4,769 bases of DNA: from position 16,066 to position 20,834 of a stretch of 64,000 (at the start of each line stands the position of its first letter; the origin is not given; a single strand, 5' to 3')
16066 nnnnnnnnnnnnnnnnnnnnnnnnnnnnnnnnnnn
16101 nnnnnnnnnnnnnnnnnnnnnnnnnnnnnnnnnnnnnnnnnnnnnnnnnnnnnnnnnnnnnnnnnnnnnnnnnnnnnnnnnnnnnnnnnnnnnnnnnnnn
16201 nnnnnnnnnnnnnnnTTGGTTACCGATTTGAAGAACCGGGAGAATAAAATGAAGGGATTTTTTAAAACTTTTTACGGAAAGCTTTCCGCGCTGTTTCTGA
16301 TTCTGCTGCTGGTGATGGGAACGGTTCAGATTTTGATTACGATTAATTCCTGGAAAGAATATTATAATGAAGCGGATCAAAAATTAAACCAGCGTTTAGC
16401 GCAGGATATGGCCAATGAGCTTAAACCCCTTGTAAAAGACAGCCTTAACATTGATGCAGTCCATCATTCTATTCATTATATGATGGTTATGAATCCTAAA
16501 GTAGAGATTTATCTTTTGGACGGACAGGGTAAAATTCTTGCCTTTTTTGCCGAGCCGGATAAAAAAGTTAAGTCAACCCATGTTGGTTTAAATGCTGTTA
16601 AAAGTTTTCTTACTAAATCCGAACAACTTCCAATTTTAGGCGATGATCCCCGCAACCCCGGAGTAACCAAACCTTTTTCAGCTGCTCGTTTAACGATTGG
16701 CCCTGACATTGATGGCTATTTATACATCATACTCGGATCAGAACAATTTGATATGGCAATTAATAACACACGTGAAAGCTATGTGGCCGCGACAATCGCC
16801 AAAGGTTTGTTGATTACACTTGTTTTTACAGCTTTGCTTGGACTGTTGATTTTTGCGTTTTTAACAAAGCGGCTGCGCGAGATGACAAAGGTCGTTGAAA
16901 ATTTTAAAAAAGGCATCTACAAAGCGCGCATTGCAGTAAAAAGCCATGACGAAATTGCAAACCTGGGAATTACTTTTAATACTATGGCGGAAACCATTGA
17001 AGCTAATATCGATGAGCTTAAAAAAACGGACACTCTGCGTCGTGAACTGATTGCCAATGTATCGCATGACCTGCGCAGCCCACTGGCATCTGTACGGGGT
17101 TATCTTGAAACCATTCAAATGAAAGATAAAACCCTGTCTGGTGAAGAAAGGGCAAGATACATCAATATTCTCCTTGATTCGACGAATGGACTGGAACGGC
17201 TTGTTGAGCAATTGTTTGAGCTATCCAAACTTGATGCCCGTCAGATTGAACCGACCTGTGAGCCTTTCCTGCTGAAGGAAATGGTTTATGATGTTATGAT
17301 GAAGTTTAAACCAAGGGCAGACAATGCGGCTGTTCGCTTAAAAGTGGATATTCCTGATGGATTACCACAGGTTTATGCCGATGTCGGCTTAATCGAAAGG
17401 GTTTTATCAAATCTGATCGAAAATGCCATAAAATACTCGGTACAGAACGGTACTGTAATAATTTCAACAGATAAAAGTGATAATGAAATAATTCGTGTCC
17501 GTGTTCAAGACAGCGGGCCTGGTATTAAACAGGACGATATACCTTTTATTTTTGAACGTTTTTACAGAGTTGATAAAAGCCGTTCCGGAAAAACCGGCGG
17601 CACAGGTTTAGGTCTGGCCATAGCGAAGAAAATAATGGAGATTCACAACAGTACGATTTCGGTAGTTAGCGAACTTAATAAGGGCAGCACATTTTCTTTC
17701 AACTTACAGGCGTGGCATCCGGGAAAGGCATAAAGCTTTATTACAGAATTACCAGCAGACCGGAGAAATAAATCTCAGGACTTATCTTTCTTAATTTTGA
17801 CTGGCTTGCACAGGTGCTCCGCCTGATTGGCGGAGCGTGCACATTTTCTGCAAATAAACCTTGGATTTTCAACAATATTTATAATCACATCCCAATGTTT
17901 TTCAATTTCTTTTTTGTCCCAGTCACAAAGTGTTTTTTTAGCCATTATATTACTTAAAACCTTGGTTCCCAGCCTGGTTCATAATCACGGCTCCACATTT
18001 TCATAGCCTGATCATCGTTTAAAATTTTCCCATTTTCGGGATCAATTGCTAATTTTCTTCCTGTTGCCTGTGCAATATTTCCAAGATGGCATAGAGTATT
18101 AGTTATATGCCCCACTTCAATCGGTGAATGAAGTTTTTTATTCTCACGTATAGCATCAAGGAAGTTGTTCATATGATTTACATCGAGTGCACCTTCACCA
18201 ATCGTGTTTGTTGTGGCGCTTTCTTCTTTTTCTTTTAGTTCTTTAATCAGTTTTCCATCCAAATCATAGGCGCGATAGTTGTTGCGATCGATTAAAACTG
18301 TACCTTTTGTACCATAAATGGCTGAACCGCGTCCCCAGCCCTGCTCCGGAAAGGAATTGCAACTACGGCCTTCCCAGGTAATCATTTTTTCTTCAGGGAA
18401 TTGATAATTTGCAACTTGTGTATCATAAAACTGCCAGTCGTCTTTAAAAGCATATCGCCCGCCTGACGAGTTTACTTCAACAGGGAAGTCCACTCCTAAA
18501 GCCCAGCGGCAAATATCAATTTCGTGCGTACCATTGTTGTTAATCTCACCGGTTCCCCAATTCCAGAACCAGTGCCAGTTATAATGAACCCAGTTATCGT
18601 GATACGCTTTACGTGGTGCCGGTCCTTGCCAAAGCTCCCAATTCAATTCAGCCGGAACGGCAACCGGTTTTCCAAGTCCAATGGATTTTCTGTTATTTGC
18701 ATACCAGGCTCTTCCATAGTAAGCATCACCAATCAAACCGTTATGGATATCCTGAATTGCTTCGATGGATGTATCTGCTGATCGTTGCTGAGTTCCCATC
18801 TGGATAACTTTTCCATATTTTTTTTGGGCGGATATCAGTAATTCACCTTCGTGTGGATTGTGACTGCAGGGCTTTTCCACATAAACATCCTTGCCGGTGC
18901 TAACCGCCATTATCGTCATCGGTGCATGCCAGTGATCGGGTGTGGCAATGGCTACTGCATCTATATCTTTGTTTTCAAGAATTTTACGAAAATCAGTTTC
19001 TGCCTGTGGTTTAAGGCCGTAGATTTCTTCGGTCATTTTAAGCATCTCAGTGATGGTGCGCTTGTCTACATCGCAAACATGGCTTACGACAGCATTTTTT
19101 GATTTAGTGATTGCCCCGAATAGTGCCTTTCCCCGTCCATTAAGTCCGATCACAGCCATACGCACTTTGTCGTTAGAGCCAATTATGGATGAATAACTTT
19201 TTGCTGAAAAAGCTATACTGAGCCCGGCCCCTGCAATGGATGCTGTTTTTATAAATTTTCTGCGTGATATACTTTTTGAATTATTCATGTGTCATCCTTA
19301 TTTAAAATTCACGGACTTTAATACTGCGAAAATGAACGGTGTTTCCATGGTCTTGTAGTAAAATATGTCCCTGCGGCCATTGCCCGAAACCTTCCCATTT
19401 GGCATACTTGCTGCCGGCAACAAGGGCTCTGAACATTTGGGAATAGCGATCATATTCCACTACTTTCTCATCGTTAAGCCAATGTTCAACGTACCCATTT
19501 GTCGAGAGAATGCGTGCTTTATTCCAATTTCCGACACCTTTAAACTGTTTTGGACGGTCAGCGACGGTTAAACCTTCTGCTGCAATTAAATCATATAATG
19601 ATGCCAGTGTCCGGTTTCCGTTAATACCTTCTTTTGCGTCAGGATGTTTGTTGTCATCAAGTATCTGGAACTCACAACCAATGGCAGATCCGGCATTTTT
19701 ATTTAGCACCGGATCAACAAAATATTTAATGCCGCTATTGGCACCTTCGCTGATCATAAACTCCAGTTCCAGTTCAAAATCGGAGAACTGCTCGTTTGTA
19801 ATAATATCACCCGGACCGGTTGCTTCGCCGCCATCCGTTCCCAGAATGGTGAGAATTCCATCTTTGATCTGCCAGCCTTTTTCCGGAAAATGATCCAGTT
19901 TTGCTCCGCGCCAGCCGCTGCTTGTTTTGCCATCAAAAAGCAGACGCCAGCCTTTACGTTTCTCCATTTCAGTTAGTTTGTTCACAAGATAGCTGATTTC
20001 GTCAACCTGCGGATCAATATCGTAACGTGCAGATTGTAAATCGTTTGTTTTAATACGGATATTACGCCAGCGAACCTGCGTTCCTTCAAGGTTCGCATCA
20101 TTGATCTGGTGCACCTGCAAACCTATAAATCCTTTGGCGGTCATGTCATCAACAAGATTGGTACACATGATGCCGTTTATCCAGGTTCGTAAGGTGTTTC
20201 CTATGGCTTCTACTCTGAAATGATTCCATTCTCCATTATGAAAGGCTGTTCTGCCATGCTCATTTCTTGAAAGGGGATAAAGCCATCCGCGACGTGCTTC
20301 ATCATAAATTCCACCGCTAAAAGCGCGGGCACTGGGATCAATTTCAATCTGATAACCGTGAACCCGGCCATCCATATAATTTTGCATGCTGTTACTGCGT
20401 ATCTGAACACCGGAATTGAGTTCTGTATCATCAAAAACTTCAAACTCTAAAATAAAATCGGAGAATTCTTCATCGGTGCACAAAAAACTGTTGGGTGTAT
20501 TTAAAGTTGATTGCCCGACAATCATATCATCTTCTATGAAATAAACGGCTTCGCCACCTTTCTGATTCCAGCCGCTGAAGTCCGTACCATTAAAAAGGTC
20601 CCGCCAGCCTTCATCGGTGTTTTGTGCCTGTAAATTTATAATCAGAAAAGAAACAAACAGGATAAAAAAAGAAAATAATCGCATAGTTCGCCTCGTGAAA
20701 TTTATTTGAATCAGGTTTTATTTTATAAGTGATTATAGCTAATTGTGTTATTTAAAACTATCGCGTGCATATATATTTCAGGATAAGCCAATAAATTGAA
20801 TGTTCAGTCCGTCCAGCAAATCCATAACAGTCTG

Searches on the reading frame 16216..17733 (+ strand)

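Call 57: search_protein_families(library=pfam, proteins=[window:16216-17733:+], max_evalue=0.00001)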
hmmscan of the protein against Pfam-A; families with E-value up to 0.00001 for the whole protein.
window:16216-17733:+ (505 aa): 3 families
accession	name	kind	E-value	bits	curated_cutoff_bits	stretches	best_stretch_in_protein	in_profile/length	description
PF02518.31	HATPase_c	-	5.2e-28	98.1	26.4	1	391-498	4-108/111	Histidine kinase-, DNA gyrase B-, and HSP90-like ATPase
PF00512.31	HisKA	-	6.6e-17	61.8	26.9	1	275-341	2-65/66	His Kinase A (phospho-acceptor) domain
PF00672.30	HAMP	-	8.2e-09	36.1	25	1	215-262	5-52/53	HAMP domain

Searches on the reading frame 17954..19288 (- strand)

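Call 57: search_protein_families(library=pfam, proteins=[window:17954-19288:-], max_evalue=0.00001)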
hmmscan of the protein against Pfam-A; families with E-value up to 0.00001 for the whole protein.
window:17954-19288:- (444 aa): 4 families
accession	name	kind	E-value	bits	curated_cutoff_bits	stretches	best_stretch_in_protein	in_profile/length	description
PF19051.5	GFO_IDH_MocA_C2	-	1.1e-18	68.1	23.3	2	207-273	44-112/254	Oxidoreductase family, C-terminal alpha/beta domain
PF01408.29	GFO_IDH_MocA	-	7.1e-15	56.2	24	1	42-165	1-119/120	Oxidoreductase family, NAD-binding Rossmann fold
PF02894.22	GFO_IDH_MocA_C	-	6.7e-09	36.3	22.9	1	205-393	9-196/218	Oxidoreductase family, C-terminal alpha/beta domain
PF22725.1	GFO_IDH_MocA_C3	-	9.4e-08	32.5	27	1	229-331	23-123/124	GFO/IDH/MocA C-terminal domain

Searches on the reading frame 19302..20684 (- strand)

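Call 57: search_protein_families(library=pfam, proteins=[window:19302-20684:-], max_evalue=0.00001)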
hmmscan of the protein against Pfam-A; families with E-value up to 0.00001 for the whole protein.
window:19302-20684:- (460 aa): 1 family
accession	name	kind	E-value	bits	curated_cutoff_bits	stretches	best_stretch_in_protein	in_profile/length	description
PF06439.18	3keto-disac_hyd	-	9e-88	293.7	26.8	2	245-458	1-187/187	3-keto-disaccharide hydrolase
